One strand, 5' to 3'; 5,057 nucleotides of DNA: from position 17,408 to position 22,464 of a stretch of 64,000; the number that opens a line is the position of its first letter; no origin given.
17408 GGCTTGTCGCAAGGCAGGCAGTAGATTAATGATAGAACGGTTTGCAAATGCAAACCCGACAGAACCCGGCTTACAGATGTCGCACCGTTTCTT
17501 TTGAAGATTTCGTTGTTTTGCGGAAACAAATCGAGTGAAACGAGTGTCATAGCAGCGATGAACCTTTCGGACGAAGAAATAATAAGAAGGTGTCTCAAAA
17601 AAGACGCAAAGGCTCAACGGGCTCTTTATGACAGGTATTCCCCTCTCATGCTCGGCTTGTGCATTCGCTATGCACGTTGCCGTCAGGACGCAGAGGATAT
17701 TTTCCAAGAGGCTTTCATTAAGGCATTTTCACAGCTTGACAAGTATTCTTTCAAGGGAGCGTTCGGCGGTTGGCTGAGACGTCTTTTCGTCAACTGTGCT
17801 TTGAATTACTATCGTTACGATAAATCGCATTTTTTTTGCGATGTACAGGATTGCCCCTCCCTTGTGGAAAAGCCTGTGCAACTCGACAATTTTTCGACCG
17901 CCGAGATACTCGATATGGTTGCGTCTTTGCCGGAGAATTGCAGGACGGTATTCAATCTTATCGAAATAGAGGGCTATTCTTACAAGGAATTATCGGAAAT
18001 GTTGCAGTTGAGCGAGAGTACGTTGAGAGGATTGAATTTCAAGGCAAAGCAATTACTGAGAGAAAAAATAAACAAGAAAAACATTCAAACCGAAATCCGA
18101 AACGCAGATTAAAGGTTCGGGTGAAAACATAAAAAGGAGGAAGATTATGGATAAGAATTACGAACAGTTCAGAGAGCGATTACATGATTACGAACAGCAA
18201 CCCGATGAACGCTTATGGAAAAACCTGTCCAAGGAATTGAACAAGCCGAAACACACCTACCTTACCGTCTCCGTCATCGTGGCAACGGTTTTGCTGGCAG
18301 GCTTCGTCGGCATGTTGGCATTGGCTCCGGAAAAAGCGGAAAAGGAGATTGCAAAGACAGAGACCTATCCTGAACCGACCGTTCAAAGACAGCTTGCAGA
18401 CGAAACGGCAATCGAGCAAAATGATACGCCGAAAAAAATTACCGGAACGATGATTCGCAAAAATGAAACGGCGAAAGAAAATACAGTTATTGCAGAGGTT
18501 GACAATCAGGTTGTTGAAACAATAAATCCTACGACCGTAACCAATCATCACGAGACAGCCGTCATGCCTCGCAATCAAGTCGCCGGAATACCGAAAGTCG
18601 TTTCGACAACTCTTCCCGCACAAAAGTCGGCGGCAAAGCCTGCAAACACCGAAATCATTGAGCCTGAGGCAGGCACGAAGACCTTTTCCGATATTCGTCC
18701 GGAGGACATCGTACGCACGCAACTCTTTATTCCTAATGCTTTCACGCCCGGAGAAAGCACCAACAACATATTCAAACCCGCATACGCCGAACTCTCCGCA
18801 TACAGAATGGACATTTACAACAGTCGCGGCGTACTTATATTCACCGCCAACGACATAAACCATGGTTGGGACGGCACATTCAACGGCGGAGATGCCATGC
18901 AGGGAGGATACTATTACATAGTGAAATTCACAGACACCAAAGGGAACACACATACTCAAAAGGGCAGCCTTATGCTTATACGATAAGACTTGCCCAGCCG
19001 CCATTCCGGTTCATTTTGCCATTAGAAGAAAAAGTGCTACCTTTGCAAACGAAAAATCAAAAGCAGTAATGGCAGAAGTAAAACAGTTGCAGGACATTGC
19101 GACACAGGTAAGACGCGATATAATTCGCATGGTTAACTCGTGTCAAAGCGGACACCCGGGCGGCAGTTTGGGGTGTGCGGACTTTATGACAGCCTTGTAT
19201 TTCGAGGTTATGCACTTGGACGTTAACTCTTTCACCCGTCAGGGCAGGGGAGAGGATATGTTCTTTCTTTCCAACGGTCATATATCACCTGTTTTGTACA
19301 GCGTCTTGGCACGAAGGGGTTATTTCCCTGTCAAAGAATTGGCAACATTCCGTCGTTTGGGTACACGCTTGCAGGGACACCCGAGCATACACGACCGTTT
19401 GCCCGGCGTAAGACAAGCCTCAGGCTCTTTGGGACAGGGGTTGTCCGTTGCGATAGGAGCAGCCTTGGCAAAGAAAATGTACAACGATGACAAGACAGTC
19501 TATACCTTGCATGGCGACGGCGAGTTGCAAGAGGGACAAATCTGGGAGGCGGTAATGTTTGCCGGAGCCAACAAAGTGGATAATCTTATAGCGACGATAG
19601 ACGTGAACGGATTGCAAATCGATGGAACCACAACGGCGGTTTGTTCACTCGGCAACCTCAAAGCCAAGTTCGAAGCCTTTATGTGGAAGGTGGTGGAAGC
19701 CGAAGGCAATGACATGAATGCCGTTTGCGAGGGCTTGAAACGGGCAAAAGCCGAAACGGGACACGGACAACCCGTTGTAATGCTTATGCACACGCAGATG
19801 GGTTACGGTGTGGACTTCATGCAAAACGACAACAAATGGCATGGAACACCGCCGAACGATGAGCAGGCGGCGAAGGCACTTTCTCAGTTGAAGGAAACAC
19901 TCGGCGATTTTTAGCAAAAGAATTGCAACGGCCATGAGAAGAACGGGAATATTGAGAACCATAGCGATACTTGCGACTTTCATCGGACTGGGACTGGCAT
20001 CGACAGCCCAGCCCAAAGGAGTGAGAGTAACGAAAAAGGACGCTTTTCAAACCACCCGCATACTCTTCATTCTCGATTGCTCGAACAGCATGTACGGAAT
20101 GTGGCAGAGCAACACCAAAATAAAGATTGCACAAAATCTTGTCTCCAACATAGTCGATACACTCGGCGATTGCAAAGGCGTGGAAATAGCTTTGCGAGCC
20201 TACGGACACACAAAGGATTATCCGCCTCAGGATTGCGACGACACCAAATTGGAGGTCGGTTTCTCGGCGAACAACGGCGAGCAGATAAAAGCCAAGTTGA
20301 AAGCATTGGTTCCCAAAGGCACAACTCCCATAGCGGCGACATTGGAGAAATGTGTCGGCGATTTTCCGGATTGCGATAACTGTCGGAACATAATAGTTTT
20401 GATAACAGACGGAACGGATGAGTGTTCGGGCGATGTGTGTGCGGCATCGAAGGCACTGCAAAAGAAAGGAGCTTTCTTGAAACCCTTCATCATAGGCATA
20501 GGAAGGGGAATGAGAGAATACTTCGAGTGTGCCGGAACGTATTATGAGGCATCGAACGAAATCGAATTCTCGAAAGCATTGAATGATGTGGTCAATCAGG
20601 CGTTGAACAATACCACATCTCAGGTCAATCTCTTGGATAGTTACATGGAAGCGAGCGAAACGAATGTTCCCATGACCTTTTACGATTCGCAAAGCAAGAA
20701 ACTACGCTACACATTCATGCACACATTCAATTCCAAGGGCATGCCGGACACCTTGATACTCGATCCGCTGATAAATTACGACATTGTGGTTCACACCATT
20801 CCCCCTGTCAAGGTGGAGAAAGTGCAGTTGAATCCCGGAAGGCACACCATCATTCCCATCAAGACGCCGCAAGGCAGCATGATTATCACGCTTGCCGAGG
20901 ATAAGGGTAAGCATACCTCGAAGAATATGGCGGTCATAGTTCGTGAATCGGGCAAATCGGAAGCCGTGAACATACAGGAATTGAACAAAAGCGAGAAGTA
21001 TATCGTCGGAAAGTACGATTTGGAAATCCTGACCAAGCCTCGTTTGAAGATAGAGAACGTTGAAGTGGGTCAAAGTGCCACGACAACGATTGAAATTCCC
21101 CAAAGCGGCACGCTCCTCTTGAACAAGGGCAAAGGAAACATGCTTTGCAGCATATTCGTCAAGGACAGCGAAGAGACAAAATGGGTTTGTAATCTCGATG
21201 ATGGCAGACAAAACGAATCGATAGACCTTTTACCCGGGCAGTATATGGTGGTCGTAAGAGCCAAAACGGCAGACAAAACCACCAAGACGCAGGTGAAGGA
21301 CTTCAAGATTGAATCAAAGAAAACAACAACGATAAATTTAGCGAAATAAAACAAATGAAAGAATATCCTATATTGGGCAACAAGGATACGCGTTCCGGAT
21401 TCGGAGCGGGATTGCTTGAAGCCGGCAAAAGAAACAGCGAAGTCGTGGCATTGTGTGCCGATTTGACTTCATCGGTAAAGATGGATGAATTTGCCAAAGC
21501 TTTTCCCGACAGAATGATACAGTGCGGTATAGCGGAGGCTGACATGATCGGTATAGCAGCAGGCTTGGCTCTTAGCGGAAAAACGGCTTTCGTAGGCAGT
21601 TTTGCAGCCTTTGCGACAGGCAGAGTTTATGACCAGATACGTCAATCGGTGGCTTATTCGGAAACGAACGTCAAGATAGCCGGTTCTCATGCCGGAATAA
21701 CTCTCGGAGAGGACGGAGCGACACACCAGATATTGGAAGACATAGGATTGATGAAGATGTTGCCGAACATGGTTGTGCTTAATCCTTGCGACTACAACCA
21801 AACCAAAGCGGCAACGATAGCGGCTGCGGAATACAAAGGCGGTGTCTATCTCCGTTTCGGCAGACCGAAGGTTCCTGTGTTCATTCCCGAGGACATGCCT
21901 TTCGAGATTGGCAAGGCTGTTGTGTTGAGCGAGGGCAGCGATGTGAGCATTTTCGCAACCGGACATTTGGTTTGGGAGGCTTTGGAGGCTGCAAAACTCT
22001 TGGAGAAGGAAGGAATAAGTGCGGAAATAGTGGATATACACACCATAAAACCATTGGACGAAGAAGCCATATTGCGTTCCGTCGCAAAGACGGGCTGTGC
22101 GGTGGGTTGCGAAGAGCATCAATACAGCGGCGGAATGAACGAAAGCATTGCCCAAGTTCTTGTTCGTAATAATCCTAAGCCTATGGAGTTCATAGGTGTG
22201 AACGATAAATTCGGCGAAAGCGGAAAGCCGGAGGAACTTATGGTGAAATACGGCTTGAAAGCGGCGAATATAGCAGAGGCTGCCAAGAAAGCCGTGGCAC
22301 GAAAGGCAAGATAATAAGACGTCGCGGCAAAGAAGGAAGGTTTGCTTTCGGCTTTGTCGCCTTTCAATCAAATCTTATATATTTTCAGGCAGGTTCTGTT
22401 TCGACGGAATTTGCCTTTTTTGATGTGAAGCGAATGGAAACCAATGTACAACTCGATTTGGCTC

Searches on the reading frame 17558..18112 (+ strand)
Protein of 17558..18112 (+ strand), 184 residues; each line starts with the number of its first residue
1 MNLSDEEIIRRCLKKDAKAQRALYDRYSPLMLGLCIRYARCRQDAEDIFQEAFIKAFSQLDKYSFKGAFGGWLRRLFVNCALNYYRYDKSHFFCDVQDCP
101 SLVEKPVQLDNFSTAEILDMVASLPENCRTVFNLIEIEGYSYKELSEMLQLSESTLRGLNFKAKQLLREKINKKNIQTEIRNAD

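Call 3: search_protein_families(library=ncbifam, proteins=[window:17558-18112:+], max_evalue=1)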
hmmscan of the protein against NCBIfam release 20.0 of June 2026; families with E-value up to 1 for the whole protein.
window:17558-18112:+ (184 aa): 104 families (the best 25 are shown)
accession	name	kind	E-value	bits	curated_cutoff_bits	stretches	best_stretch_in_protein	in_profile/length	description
NF008888.0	PRK11922.1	equivalog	4.4e-26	91.9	204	1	3-174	15-199/231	RNA polymerase sigma factor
TIGR02937.1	sigma70-ECF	superfamily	1.1e-23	83.7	42.9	1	19-170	2-164/165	sigma-70 family RNA polymerase sigma factor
TIGR02985.1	Sig70_bacteroi1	subfamily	1.3e-22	80.7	126.4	1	20-171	3-162/162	RNA polymerase sigma-70 factor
NF004113.0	PRK05602.1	equivalog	7.5e-21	74.7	208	1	3-178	30-208/211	RNA polymerase sigma factor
NF007216.0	PRK09638.1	equivalog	7.9e-20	71.3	194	1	3-175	3-178/180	RNA polymerase sigma factor SigY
TIGR02939.1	RpoE_Sigma70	equivalog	1.5e-19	70.8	236.15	1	4-171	6-186/190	RNA polymerase sigma factor RpoE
NF058625.1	sigma_PG0214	equivalog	2.5e-19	69.6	130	1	31-176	17-166/170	GFO_1088 family ECF-type sigma factor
NF009174.0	PRK12522.1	equivalog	3.3e-19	69.5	217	1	22-173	7-169/175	RNA polymerase sigma factor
NF007225.0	PRK09643.1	equivalog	1.3e-18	67.5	190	1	3-181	12-192/204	RNA polymerase sigma factor SigM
TIGR02950.1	SigM_subfam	subfamily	1.3e-18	67.3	147.95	1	23-170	5-157/159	RNA polymerase sigma factor, SigM family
NF007223.0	PRK09641.1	equivalog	1.5e-18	67.3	209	1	2-173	2-186/187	RNA polymerase sigma factor SigW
NF009171.0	PRK12518.1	equivalog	7.6e-18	65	208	1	2-177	11-190/191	RNA polymerase sigma factor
NF006930.0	PRK09415.1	subfamily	1.1e-17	64.5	198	1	20-173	18-177/179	RNA polymerase factor sigma C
TIGR02948.1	SigW_bacill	equivalog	3.5e-17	63.1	243.1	1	1-172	1-185/187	RNA polymerase sigma factor SigW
TIGR02947.1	SigH_actino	hypoth_equivalog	9.6e-17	61.3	251.55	2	30-88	23-81/193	RNA polymerase sigma-70 factor, TIGR02947 family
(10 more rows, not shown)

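Call 4: search_protein_families(library=pfam, proteins=[window:17558-18112:+], max_evalue=1)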
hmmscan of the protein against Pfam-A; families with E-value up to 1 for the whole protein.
window:17558-18112:+ (184 aa): 8 families
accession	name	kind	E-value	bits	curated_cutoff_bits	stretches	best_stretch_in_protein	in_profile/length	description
PF04542.20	Sigma70_r2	-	1.1e-14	54.4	24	1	23-88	1-68/71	Sigma-70 region 2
PF08281.18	Sigma70_r4_2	-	2.5e-11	43.5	25.7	1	116-165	3-52/54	Sigma-70, region 4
PF04545.22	Sigma70_r4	-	4.8e-06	26.4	24.1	1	122-169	3-50/50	Sigma-70, region 4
PF20432.4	Xre-like-HTH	-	0.017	15.9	25.8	1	129-157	13-41/63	Antitoxin Xre-like helix-turn-helix domain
PF07638.17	Sigma70_ECF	-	0.031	14.6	21.1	1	115-170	127-178/185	ECF sigma factor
PF22233.2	PhyR_sigma-like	-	0.075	13.3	27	1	127-163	7-43/50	Response regulator PhyR, sigma-like domain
PF12645.13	HTH_16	-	0.11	13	22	1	7-62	2-63/65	Helix-turn-helix domain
PF13384.12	HTH_23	-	0.11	12.8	24.6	1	138-157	16-35/50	Homeodomain-like domain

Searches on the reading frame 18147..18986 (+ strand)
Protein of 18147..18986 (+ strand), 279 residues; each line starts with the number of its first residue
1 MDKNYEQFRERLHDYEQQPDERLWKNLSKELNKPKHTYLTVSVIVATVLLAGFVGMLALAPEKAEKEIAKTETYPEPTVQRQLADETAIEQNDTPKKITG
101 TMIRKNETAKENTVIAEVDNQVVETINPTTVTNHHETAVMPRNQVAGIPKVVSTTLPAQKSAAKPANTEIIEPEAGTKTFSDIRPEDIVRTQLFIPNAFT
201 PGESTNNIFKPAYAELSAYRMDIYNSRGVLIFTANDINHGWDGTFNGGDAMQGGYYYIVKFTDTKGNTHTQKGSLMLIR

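Call 3: search_protein_families(library=ncbifam, proteins=[window:18147-18986:+], max_evalue=1)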
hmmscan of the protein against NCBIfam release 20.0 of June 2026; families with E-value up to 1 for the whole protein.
window:18147-18986:+ (279 aa): 2 families
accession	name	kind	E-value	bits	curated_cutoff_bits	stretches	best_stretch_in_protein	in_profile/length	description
TIGR04131.1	Bac_Flav_CTERM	domain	6.6e-09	35.8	35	1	195-279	3-85/85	T9SS type B sorting domain-containing protein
NF000535.3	MSCRAMM_SdrC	exception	0.15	10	1700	1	35-144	25-133/963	MSCRAMM family adhesin SdrC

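Call 4: search_protein_families(library=pfam, proteins=[window:18147-18986:+], max_evalue=1)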
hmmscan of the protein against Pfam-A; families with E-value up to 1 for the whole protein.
window:18147-18986:+ (279 aa): 1 family
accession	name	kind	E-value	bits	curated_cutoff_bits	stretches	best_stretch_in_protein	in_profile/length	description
PF13585.12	CHU_C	-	1.1e-13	51.6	27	1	194-277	2-86/86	CHU_C Type IX secretion signal domain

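Call 79: find_encoding_contigs(protein=window:18147-18986:+, flank=3000, max_places=3)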
Protein window:18147-18986:+ (279 aa): 23 contigs read that carry it; 3 places shown.
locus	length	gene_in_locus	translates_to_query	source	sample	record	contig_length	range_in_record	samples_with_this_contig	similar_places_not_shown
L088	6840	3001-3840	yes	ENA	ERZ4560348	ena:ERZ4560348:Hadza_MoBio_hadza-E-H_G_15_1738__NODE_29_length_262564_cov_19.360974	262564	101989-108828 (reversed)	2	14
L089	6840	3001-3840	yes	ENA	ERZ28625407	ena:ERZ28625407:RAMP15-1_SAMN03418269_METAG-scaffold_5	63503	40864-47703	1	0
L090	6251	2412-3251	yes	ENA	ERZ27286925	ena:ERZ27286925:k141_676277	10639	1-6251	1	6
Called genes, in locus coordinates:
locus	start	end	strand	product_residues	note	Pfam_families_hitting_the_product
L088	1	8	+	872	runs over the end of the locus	PF01411:tRNA-synt_2c, PF07973:tRNA_SAD, PF02272:DHHA1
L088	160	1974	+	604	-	PF00009:GTP_EFTU, PF01926:MMR_HSR1 (weak), PF22042:EF-G_D2 (weak), PF03144:GTP_EFTU_D2, PF00679:EFG_C, PF21018:BipA_C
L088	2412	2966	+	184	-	PF04542:Sigma70_r2, PF08281:Sigma70_r4_2, PF04545:Sigma70_r4 (weak)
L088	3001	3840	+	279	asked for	PF13585:CHU_C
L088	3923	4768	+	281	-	PF00456:Transketolase_N, PF13292:DXP_synthase_N, PF00676:E1_dh, PF09364:XFP_N (weak)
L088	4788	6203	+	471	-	PF00092:VWA, PF13519:VWA_2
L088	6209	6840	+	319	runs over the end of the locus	PF02779:Transket_pyr, PF02780:Transketolase_C, PF22613:Transketolase_C_1 (weak)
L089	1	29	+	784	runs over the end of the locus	PF01411:tRNA-synt_2c, PF07973:tRNA_SAD, PF02272:DHHA1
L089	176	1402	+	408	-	PF00009:GTP_EFTU, PF01926:MMR_HSR1 (weak), PF22042:EF-G_D2 (weak), PF03144:GTP_EFTU_D2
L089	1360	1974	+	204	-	PF00679:EFG_C, PF21018:BipA_C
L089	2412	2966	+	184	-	PF04542:Sigma70_r2, PF08281:Sigma70_r4_2, PF04545:Sigma70_r4 (weak)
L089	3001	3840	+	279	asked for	PF13585:CHU_C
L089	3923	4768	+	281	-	PF00456:Transketolase_N, PF13292:DXP_synthase_N, PF00676:E1_dh, PF09364:XFP_N (weak)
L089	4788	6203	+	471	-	PF00092:VWA, PF13519:VWA_2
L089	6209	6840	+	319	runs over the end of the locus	PF02779:Transket_pyr, PF02780:Transketolase_C, PF22613:Transketolase_C_1 (weak)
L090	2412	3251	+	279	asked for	PF13585:CHU_C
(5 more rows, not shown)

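Call 100: predict_structure(alignment_id=A7)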
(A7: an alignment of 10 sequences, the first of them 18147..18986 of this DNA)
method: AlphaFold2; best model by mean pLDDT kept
length: 279 residues; sequences in the alignment: 10
mean_pLDDT: 40.7   pTM: 0.30
mean pLDDT of the five models: 40.7, 38.0, 38.0, 37.5, 34.2
residues with pLDDT >= 90: 0; 70-90: 17; 50-70: 48; < 50: 214
segments of 3 or more residues with pLDDT < 50: 1-16, 34-217, 237-240, 242-244, 246-249
pLDDT, mean of each block of 10 residues (from residue 1): 41 46 54 42 41 34 32 35 31 31 28 26 29 30 30 28 32 33 32 31 31 49 72 59 48 68 66 64
secondary structure, 60 per line:
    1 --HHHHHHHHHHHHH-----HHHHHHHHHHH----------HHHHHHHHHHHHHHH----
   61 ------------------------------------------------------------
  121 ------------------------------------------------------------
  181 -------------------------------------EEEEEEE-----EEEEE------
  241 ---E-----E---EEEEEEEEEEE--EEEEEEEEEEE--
elements in order: H3-15 H21-31 H42-56 E218-224 E230-234 E254-264 E267-277

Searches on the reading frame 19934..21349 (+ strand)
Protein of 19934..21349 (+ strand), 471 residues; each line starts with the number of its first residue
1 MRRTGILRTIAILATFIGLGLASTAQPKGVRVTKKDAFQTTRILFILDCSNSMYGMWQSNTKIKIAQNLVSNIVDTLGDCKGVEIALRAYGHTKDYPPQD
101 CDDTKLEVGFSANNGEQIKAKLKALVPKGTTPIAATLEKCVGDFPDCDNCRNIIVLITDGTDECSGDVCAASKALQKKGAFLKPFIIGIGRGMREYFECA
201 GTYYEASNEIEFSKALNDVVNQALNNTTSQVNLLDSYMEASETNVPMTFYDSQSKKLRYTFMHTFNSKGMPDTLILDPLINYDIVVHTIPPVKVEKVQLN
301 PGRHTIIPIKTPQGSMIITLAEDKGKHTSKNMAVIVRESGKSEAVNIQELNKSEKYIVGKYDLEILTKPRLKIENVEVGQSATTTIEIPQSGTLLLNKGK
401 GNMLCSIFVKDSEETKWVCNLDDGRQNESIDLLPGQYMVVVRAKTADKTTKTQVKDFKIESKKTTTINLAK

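Call 17: search_protein_families(library=pfam, proteins=[window:19934-21349:+], max_evalue=0.001)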
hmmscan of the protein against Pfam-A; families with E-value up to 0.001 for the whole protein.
window:19934-21349:+ (471 aa): 2 families
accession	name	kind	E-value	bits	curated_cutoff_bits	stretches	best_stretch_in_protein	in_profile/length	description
PF13519.12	VWA_2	-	3.1e-09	37.9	27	1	43-160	1-106/107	von Willebrand factor type A domain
PF00092.34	VWA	-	1.2e-08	35.8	23.8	1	43-191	2-141/174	von Willebrand factor type A domain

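Call 95: search_protein_families(library=ncbifam, proteins=[window:19934-21349:+], max_evalue=0.001)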
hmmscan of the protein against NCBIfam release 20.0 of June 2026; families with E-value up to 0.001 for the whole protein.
window:19934-21349:+ (471 aa): 2 families
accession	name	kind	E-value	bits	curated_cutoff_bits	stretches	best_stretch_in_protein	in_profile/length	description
NF033757.1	gliding_CglB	equivalog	1.8e-05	24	200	0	115-168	146-206/402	adventurous gliding motility lipoprotein CglB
NF047506.1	VWA_BatB_Lepto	exception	5.2e-05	22.5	350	1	7-77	53-122/324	VWA domain-containing protein BatB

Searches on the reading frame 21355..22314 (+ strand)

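Call 36: search_protein_families(library=pfam, proteins=[window:21355-22314:+], max_evalue=0.0001)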
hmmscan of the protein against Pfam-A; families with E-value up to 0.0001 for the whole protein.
window:21355-22314:+ (319 aa): 3 families
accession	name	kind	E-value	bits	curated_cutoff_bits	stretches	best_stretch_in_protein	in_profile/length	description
PF02779.29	Transket_pyr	-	2.8e-41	141.5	27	1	11-174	4-173/174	Transketolase, pyrimidine binding domain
PF02780.25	Transketolase_C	-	8e-30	103.7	25.9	1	186-306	1-124/124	Transketolase, C-terminal domain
PF22613.1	Transketolase_C_1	-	2.8e-07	31.2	27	1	194-301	11-112/113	Transketolase-like TK C-terminal domain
